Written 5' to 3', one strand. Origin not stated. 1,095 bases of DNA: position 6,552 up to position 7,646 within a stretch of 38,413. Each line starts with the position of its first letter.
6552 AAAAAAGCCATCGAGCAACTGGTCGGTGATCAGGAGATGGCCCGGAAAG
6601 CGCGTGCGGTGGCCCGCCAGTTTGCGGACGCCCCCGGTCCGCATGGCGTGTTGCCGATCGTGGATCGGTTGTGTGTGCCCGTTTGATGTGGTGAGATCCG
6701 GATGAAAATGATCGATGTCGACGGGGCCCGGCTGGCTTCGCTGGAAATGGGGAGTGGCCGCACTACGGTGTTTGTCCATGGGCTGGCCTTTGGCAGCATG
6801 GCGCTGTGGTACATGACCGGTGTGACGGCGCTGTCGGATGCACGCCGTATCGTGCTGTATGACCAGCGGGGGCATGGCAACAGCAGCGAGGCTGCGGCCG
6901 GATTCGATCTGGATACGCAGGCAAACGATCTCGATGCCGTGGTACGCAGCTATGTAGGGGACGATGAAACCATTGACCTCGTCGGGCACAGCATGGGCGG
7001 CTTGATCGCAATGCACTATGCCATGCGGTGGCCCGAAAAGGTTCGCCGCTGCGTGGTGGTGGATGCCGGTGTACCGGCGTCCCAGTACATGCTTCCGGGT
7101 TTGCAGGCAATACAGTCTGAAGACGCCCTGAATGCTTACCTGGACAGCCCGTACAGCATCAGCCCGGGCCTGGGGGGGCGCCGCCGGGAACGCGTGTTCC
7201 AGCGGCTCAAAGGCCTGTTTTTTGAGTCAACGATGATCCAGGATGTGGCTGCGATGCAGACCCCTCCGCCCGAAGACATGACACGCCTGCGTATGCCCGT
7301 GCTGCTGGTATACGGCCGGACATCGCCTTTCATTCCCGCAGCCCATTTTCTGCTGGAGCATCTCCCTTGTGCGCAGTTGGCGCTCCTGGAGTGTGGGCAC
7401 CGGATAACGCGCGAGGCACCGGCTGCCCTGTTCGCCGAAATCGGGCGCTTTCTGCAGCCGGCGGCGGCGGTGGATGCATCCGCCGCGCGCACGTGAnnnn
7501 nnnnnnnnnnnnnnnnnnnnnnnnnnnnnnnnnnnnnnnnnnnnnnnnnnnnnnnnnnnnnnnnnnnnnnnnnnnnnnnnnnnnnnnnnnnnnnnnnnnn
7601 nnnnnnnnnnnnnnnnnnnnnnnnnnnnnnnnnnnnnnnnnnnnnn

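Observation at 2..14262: Orphan PKS + glycosyltransferase + condensation-like acyltransferase operon with a built-in envelope exporter: candidate undescribed lipid/glycolipid biosynthesis-and-export system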

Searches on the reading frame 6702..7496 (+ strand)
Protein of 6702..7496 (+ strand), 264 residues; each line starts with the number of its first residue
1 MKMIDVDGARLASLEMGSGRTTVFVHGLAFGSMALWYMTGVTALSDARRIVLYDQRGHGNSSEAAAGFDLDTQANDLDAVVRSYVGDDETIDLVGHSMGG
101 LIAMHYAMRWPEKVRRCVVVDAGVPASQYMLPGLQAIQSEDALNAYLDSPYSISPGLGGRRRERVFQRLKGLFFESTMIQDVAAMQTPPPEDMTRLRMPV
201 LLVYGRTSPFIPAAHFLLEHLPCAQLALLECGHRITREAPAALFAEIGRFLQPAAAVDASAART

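Call 4: search_protein_families(library=pfam, proteins=[window:6702-7496:+], max_evalue=0.01)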
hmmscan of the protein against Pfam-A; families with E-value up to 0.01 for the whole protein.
window:6702-7496:+ (264 aa): 8 families
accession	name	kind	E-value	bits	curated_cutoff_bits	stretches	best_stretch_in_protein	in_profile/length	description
PF00561.26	Abhydrolase_1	-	3e-23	83.2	25.8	1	23-125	4-103/245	alpha/beta hydrolase fold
PF12697.13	Abhydrolase_6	-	3.9e-23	83.7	26.3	1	23-246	2-216/217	Alpha/beta hydrolase family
PF12146.15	Hydrolase_4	-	1.1e-13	51.5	27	1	23-130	8-117/239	Serine aminopeptidase, S33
PF07819.20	PGAP1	-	7.6e-06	26.3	24.3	1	55-128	50-133/233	PGAP1-like alpha/beta domain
PF10230.15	LIDHydrolase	-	8.9e-06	26.1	27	1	51-119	36-115/262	Lipid-droplet associated hydrolase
PF00975.26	Thioesterase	-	0.0002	22.1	26.4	1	23-110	3-87/226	Thioesterase domain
PF00756.26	Esterase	-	0.00029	21.1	22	1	91-120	117-146/251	Putative esterase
PF05057.20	DUF676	-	0.002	18.1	20.3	1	23-106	9-95/217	Putative serine esterase (DUF676)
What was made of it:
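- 6702..7496 (+): Gene 5: alpha/beta hydrolase with a GHSMGG nucleophile elbow. Thioesterase-like; probable chain release or transfer enzyme. Pfam Abhydrolase_1 and Abhydrolase_6 (call 4).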

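Call 5: search_protein_families(library=ncbifam, proteins=[window:6702-7496:+], max_evalue=0.01)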
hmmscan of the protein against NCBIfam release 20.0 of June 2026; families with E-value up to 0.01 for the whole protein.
window:6702-7496:+ (264 aa): 39 families (the best 25 are shown)
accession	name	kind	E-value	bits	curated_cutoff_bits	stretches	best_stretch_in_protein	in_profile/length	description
NF051488.1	bifunc_PcaDC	exception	2.3e-19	69.8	390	1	22-124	13-113/375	bifunctional 3-oxoadipate enol-lactonase/4-carboxymuconolactone decarboxylase PcaDC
TIGR02427.1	protocat_pcaD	equivalog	5.5e-19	68.5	255.85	2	31-122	23-112/251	3-oxoadipate enol-lactonase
NF011457.0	PRK14875.1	equivalog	2.4e-18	66.2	307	1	3-118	114-227/372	acetoin dehydrogenase dihydrolipoyllysine-residue acetyltransferase subunit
TIGR03611.1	RutD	equivalog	8.5e-17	61.4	238.5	1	19-122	13-113/258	pyrimidine utilization protein D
NF051487.1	bifunc_PcaCD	exception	5.9e-16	58.6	430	1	19-251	172-411/413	bifunctional 4-carboxymuconolactone decarboxylase/3-oxoadipate enol-lactonase PcaCD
TIGR03695.1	menH_SHCHC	equivalog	2.5e-14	53.3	208.55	1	20-122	3-104/252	2-succinyl-6-hydroxy-2,4-cyclohexadiene-1-carboxylate synthase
NF002938.0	PRK03592.1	equivalog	9.2e-14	51.5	241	1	1-126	12-133/298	haloalkane dehalogenase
TIGR01738.1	bioH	equivalog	1.2e-11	44.7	206.95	1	20-122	5-98/245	pimeloyl-ACP methyl ester esterase BioH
NF045632.1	hydroxlase_HsaD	equivalog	1.2e-11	44.1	400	1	3-123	16-138/290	4,5:9,10-diseco-3-hydroxy-5,9,17-trioxoandrosta-1(10),2-diene-4-oate hydrolase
NF007954.0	PRK10673.1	equivalog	3.6e-11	42.8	399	1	21-122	18-114/255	esterase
NF004514.1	PRK05855.1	equivalog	8.1e-11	41.2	455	1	5-106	6-108/578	SDR family oxidoreductase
NF045948.1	ProImpepThrmp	equivalog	1.1e-10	41.4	500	1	23-124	29-129/291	proline iminopeptidase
NF050089.1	i_nPHAscl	equivalog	1.2e-10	41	300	1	17-122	16-117/288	intracellular short-chain-length polyhydroxyalkanoate depolymerase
NF008340.0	PRK11126.1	equivalog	9.3e-10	38.1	261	1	20-123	15-112/255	2-succinyl-6-hydroxy-2,4-cyclohexadiene-1-carboxylate synthase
TIGR03056.1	bchO_mg_che_rel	equivalog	1.3e-09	37.5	172.55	1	2-123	9-129/278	alpha/beta fold hydrolase BchO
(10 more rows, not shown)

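Call 45: search_solved_structures(query=window:6702-7496:+, max_evalue=0.001)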
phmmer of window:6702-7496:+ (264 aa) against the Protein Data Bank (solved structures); distinct sequences matched with E-value up to 0.001: 233 (the best 60 are shown).
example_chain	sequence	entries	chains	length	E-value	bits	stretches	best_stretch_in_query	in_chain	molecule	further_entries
5egn_A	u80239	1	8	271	7.8e-14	55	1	4-249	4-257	Esterase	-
3kxp_A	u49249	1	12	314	3.3e-13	53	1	3-216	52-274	Alpha-(N-acetylaminomethylene)succinic acid hydrolase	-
4lxg_A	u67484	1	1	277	3e-12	49.8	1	2-243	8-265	MCP Hydrolase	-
7jqz_A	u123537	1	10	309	3.7e-12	49.5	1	5-138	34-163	Alpha/beta hydrolase fold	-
7c4d_A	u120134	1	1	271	4.2e-12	49.4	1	5-123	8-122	Putative esterase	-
4lxh_A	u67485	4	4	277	8.3e-12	48.4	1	2-243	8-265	MCP Hydrolase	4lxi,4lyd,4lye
1zoi_A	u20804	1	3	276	1.1e-11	48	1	36-134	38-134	esterase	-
1a8q_A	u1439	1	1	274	1.1e-11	48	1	7-124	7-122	BROMOPEROXIDASE A1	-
5h3h_A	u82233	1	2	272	2.2e-11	47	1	6-146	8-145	Abhydrolase domain-containing protein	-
3fob_A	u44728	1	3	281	5.3e-11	45.8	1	15-126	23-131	Bromoperoxidase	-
1a88_A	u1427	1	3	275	9.2e-11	45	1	18-214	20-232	CHLOROPEROXIDASE L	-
1bro_A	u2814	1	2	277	1.7e-10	44.1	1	15-106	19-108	BROMOPEROXIDASE A2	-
1a7u_A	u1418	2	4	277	2.1e-10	43.8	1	15-106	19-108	CHLOROPEROXIDASE T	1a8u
7jqy_A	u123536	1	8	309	2.7e-10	43.4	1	18-128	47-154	Cif-like 1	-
1a8s_A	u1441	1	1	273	2.8e-10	43.4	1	7-123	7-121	CHLOROPEROXIDASE F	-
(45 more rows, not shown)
